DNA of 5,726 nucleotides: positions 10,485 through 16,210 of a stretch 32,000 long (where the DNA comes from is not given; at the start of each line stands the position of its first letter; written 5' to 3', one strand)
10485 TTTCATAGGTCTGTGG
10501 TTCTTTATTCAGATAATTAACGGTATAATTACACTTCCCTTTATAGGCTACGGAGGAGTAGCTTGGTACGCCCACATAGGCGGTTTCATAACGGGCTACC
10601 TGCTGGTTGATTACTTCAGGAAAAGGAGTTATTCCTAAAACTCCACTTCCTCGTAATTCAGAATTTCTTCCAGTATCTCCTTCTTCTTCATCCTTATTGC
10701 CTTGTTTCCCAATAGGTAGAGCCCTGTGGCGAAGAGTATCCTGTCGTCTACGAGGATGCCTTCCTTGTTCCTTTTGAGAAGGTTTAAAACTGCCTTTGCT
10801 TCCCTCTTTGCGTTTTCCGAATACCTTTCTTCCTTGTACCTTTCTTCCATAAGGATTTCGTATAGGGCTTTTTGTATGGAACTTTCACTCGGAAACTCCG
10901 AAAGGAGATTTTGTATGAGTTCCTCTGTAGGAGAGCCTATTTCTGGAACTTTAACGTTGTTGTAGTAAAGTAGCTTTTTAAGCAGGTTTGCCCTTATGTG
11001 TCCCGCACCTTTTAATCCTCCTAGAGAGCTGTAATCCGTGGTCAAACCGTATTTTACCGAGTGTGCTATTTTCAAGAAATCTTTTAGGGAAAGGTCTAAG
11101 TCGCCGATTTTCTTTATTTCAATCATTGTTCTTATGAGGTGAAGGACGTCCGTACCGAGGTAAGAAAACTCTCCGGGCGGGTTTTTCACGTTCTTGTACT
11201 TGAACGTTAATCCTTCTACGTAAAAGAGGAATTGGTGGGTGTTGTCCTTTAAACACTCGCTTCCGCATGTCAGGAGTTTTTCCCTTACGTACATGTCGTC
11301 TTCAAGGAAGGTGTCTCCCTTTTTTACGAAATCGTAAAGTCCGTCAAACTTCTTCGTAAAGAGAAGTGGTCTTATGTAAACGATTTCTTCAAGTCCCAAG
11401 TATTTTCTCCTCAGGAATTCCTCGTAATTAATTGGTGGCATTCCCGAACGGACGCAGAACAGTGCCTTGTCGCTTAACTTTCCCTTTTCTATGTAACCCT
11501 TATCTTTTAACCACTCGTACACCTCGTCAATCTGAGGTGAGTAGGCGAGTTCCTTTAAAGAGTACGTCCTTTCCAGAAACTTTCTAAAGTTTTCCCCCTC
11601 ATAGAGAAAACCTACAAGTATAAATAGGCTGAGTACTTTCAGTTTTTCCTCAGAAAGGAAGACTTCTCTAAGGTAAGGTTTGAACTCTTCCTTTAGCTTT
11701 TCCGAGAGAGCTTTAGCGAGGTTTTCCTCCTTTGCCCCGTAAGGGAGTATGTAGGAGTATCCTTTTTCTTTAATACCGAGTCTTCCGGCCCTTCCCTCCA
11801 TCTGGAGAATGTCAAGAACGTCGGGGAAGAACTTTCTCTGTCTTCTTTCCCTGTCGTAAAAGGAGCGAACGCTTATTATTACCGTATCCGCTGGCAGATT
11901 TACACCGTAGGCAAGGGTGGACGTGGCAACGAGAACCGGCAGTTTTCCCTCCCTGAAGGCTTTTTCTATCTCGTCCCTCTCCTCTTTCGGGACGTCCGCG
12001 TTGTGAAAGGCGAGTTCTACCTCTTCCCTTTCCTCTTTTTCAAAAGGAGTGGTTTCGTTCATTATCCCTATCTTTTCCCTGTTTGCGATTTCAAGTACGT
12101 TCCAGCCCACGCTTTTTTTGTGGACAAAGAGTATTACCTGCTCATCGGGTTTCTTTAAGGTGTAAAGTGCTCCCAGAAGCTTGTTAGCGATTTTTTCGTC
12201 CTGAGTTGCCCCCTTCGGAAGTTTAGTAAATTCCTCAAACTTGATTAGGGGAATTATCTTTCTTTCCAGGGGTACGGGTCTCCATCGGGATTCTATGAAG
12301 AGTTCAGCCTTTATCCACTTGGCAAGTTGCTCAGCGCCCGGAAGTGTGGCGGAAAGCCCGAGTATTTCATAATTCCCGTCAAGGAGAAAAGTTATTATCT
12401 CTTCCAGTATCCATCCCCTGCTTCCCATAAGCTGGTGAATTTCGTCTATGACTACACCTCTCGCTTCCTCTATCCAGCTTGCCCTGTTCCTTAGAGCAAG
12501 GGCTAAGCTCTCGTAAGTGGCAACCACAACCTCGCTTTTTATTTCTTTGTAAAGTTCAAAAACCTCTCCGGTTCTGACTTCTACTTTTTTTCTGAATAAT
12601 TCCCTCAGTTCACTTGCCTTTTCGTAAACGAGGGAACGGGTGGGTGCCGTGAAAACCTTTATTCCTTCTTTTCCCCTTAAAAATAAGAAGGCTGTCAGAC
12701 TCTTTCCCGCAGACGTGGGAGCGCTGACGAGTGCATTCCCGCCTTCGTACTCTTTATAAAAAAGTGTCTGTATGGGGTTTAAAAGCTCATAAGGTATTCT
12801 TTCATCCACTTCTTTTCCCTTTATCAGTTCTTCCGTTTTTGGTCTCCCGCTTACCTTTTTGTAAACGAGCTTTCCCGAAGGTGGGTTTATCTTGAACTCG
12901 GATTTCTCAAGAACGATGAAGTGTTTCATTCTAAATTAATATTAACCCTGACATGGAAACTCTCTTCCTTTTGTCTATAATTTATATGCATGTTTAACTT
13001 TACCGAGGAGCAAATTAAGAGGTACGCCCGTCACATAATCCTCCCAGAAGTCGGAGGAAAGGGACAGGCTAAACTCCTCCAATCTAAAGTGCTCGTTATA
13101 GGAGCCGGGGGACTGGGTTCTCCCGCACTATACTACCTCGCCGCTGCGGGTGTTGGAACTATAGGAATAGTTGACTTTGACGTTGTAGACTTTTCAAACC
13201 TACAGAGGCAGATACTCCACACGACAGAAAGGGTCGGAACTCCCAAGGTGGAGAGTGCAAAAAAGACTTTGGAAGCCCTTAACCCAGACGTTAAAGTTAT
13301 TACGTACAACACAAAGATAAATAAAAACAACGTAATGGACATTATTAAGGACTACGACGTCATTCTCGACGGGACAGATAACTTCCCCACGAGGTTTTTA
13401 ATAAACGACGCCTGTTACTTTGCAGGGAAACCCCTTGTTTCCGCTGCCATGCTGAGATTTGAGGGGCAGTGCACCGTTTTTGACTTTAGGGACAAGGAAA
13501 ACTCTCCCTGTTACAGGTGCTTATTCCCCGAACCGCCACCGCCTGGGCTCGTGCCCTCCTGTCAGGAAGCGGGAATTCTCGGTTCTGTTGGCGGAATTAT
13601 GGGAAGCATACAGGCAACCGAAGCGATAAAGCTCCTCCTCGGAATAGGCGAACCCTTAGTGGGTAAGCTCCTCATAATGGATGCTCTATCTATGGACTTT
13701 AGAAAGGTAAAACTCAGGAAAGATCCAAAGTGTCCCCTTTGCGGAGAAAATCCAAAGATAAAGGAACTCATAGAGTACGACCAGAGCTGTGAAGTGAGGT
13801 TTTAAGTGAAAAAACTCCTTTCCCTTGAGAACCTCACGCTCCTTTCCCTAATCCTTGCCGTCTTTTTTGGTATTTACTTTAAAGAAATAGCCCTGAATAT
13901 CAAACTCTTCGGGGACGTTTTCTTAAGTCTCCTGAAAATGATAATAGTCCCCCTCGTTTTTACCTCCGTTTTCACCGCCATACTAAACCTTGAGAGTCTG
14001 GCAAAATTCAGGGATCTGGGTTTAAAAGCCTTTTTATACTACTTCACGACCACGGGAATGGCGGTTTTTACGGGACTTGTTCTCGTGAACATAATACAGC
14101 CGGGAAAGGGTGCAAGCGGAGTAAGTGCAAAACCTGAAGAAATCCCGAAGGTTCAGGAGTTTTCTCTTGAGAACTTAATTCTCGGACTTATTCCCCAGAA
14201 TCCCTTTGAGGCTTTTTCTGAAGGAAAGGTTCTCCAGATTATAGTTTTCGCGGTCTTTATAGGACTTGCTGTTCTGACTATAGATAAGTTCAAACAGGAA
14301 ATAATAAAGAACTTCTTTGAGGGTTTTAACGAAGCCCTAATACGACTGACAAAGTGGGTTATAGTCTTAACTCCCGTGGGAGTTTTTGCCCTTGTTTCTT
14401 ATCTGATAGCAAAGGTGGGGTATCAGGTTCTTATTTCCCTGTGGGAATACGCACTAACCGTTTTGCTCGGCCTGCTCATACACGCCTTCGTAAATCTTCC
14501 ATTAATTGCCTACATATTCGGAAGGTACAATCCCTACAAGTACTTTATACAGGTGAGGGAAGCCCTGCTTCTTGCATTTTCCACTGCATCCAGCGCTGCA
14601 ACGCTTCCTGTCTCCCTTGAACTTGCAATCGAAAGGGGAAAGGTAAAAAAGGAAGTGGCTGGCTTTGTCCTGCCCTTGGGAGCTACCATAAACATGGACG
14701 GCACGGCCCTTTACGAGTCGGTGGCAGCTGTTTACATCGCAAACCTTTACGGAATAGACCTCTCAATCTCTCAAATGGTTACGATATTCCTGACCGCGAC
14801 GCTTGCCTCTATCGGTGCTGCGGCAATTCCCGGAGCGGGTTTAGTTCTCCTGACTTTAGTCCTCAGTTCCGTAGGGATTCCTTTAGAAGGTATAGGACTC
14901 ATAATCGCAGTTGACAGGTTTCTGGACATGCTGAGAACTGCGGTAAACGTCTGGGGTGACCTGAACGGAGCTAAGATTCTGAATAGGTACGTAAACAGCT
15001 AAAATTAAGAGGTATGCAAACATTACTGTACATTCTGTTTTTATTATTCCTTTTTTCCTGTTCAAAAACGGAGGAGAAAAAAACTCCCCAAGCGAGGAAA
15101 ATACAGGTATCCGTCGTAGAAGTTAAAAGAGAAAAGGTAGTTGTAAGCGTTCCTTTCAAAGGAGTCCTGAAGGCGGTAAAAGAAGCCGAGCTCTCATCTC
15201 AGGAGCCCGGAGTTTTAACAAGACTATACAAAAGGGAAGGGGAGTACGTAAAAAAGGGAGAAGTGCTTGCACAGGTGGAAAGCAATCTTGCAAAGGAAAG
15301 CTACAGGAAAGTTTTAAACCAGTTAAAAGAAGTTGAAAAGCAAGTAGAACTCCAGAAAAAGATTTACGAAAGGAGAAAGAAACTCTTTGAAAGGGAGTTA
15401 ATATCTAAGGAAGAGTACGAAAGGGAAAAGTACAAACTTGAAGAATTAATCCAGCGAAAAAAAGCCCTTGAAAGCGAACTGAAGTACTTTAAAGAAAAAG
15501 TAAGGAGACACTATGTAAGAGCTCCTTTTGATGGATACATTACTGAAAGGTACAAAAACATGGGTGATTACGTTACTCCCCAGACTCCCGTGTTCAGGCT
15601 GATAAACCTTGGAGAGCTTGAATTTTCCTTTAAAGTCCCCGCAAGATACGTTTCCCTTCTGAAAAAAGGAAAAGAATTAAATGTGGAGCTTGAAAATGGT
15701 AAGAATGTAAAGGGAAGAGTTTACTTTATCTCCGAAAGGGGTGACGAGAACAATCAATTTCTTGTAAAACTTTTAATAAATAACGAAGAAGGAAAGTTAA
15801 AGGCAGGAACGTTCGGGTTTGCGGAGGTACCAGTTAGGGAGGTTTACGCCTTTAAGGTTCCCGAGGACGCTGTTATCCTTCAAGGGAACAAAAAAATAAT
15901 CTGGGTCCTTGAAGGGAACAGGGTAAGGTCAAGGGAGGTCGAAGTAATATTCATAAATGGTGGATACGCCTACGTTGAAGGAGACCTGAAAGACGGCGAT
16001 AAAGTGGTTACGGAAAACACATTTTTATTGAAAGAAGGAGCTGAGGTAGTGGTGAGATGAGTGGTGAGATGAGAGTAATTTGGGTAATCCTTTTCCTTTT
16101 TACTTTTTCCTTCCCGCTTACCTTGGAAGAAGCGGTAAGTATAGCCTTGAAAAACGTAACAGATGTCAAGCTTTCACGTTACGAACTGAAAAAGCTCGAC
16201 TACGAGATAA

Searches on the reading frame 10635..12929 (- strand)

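Call 101: search_protein_families(library=pfam, proteins=[window:10635-12929:-], max_evalue=0.00001)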
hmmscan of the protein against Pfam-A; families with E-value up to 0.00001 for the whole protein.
window:10635-12929:- (764 aa): 3 families
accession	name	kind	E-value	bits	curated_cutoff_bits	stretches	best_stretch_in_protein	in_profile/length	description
PF00270.35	DEAD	-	1.4e-21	77.3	26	1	51-197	1-161/167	DEAD/DEAH box helicase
PF00271.37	Helicase_C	-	5.5e-14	52.8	23.5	1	254-385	8-110/110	Helicase conserved C-terminal domain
PF04851.21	ResIII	-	1.6e-08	35.1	22.5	1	63-196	23-162/164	Type III restriction enzyme, res subunit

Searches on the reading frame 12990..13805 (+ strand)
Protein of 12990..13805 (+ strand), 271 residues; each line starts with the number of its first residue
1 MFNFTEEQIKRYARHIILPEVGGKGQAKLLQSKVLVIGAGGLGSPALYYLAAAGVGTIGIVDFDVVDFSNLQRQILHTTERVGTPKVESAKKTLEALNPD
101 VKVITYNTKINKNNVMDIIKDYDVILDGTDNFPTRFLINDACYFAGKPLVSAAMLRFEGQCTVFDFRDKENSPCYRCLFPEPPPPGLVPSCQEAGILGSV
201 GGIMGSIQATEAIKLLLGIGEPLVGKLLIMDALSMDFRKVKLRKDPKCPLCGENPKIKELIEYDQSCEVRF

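Call 101: search_protein_families(library=pfam, proteins=[window:12990-13805:+], max_evalue=0.00001)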
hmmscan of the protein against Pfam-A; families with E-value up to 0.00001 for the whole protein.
window:12990-13805:+ (271 aa): 1 family
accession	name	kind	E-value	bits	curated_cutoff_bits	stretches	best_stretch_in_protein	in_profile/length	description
PF00899.27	ThiF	-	5.9e-90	301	28.1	1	12-249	1-237/238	ThiF family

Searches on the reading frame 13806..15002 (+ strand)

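Call 101: search_protein_families(library=pfam, proteins=[window:13806-15002:+], max_evalue=0.00001)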
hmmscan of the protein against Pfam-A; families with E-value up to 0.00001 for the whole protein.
window:13806-15002:+ (398 aa): 1 family
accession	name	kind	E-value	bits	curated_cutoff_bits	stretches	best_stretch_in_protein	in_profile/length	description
PF00375.23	SDF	-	2.5e-134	448.6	27.9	1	11-394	5-386/387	Sodium:dicarboxylate symporter family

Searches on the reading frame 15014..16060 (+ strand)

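Call 101: search_protein_families(library=pfam, proteins=[window:15014-16060:+], max_evalue=0.00001)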
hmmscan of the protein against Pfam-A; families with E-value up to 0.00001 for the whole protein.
window:15014-16060:+ (348 aa): 2 families
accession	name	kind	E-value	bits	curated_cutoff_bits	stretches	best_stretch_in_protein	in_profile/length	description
PF16576.10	HlyD_D23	-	9.8e-19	67.9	30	1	58-267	20-213/214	Barrel-sandwich domain of CusB or HlyD membrane-fusion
PF13437.12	HlyD_3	-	8.7e-18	65.5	22.2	1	168-265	2-106/106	HlyD family secretion protein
